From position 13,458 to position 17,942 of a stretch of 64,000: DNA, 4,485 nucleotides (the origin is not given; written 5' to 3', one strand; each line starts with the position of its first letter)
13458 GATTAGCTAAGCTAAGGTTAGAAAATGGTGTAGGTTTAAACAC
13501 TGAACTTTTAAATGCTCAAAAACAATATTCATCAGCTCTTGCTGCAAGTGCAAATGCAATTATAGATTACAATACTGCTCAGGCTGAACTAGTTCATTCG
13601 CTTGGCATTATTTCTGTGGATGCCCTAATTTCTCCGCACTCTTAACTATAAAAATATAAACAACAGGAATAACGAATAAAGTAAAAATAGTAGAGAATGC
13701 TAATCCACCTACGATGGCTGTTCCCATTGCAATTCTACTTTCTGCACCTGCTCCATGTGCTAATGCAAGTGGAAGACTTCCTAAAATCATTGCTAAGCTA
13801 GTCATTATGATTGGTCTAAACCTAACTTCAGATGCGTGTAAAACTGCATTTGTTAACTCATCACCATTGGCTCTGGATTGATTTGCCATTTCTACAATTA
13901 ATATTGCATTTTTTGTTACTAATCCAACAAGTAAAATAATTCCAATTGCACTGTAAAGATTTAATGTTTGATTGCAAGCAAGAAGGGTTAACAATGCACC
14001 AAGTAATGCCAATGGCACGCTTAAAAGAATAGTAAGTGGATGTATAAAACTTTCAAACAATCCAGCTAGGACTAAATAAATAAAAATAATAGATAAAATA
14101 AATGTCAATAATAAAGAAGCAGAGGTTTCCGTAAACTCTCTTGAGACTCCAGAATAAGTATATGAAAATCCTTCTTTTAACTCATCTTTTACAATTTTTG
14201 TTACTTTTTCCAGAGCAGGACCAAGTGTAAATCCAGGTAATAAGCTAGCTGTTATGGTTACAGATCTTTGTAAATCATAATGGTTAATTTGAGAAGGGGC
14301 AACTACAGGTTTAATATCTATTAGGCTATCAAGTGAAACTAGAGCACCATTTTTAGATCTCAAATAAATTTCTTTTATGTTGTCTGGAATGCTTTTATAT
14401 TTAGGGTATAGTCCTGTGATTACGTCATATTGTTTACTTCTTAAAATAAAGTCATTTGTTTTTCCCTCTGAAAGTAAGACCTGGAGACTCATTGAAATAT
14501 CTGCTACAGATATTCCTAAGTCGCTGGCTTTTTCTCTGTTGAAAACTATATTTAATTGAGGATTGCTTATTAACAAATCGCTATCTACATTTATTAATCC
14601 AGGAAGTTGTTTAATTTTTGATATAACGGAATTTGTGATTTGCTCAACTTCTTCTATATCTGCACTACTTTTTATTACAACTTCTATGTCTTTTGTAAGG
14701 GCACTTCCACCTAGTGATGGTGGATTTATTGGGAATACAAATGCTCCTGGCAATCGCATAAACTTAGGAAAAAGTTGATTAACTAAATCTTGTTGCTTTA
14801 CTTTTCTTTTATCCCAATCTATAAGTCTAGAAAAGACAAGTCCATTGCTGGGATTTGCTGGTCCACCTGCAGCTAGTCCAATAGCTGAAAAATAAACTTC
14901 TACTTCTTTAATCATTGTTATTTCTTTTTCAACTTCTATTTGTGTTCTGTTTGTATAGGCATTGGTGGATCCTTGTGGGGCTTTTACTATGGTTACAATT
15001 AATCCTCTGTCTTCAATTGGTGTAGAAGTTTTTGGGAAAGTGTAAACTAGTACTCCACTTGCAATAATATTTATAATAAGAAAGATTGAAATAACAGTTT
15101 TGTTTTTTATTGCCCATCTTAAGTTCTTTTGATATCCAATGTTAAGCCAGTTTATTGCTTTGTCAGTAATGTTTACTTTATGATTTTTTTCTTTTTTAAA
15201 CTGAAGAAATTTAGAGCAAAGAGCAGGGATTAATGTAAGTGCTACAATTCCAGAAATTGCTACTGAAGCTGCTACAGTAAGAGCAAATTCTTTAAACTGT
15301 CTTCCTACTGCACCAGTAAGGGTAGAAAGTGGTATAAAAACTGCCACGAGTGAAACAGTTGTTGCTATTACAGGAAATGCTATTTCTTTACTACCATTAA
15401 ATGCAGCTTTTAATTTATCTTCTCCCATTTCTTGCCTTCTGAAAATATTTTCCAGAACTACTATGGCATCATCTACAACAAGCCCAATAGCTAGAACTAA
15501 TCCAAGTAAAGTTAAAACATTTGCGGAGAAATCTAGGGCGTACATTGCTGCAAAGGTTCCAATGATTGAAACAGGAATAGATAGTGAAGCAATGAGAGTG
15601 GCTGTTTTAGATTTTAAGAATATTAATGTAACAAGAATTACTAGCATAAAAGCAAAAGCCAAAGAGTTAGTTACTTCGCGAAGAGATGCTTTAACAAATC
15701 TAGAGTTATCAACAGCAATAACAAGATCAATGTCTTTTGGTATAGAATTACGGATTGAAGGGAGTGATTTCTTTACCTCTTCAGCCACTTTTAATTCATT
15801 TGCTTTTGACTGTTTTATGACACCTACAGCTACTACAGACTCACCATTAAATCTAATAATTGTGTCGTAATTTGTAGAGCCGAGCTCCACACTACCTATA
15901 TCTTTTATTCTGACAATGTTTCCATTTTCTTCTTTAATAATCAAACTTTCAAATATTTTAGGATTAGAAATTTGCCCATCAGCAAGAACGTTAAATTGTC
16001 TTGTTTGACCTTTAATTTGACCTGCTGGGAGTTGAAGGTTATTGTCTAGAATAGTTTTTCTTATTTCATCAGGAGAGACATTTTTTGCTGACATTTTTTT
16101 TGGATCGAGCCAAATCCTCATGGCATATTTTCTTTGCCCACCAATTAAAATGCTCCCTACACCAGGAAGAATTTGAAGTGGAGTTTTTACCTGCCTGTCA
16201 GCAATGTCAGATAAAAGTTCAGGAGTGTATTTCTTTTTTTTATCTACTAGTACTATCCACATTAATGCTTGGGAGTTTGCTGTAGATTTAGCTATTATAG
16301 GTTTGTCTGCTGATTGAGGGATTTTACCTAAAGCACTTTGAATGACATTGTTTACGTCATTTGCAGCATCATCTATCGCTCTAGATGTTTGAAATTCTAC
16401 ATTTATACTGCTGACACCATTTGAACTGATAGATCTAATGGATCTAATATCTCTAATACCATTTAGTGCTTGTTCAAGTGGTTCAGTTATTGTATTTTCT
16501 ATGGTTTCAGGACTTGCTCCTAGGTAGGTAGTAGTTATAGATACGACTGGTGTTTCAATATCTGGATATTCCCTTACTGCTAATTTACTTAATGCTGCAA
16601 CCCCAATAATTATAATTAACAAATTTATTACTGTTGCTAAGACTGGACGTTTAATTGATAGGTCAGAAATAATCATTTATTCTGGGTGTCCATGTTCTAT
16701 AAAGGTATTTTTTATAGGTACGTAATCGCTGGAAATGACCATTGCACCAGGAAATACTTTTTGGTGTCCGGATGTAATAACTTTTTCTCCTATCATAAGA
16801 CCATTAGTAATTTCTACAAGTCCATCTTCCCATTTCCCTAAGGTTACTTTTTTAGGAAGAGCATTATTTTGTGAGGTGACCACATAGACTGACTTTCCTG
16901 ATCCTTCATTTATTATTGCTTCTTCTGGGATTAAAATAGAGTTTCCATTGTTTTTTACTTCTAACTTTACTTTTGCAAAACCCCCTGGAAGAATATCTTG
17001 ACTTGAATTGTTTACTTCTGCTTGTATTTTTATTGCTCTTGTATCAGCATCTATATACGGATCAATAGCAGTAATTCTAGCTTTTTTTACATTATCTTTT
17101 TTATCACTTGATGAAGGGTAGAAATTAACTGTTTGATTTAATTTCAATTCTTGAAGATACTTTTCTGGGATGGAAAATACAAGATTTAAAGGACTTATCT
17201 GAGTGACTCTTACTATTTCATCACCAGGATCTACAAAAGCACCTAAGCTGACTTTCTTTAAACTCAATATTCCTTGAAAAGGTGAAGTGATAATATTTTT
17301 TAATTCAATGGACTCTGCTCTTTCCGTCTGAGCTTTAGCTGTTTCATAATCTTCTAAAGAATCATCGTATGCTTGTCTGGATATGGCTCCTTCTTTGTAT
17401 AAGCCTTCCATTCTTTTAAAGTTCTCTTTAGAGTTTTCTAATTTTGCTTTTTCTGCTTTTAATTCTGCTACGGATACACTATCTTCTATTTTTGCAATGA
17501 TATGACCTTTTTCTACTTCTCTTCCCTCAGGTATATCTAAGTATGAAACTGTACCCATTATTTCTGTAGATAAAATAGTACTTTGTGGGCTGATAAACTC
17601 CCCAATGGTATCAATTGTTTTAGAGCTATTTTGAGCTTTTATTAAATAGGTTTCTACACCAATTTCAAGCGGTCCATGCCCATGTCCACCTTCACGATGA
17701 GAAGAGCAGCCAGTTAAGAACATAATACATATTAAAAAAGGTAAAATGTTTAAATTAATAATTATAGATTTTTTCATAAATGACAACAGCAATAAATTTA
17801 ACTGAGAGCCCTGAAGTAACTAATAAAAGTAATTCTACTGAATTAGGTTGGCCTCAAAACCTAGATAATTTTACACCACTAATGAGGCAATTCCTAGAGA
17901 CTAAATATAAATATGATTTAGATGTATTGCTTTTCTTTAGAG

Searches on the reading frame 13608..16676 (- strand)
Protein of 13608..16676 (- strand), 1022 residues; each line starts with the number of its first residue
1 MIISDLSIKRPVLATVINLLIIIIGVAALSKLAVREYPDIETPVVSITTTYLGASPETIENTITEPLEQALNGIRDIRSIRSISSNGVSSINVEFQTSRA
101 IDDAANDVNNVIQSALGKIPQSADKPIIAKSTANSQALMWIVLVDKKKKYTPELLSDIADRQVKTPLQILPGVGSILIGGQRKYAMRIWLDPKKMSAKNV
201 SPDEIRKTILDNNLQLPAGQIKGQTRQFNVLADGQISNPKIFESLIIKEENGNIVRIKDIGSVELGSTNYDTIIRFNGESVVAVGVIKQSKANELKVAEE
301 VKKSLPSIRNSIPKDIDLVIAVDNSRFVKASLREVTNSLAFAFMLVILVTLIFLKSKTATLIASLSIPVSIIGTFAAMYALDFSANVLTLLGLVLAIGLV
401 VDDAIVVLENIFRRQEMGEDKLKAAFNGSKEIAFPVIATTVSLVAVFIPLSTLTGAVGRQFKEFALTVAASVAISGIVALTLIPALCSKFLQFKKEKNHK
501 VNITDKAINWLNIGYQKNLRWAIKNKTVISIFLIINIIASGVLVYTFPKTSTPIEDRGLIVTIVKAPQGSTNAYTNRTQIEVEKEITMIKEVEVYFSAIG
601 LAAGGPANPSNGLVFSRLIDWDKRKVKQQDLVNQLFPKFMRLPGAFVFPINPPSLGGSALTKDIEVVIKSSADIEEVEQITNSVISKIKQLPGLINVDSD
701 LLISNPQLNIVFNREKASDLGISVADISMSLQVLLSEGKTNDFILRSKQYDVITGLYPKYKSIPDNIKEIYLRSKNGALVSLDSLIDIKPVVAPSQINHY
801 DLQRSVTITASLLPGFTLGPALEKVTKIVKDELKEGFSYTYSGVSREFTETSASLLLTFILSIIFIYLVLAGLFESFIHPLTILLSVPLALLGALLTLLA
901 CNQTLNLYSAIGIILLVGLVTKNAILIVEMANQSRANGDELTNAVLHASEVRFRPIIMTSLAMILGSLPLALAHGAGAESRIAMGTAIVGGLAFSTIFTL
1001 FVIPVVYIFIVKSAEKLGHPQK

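Call 43: search_protein_families(library=pfam, proteins=[window:13608-16676:-], max_evalue=0.00001)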
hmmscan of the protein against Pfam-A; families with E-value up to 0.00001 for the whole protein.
window:13608-16676:- (1022 aa): 2 families
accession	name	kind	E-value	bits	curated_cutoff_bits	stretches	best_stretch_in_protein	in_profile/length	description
PF00873.25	ACR_tran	-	4.1e-298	991.9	28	1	3-1010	1-1020/1021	AcrB/AcrD/AcrF family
PF03176.21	MMPL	-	4.3e-10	39.5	20.5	1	329-493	139-305/333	MMPL family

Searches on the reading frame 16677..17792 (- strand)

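Call 43: search_protein_families(library=pfam, proteins=[window:16677-17792:-], max_evalue=0.00001)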
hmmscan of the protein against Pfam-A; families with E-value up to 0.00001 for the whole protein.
window:16677-17792:- (371 aa): 2 families
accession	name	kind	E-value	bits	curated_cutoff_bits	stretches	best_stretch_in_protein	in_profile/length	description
PF16576.10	HlyD_D23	-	2.8e-20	73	30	1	72-273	20-214/214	Barrel-sandwich domain of CusB or HlyD membrane-fusion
PF13437.12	HlyD_3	-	1.7e-13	51.6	22.2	1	168-270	2-106/106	HlyD family secretion protein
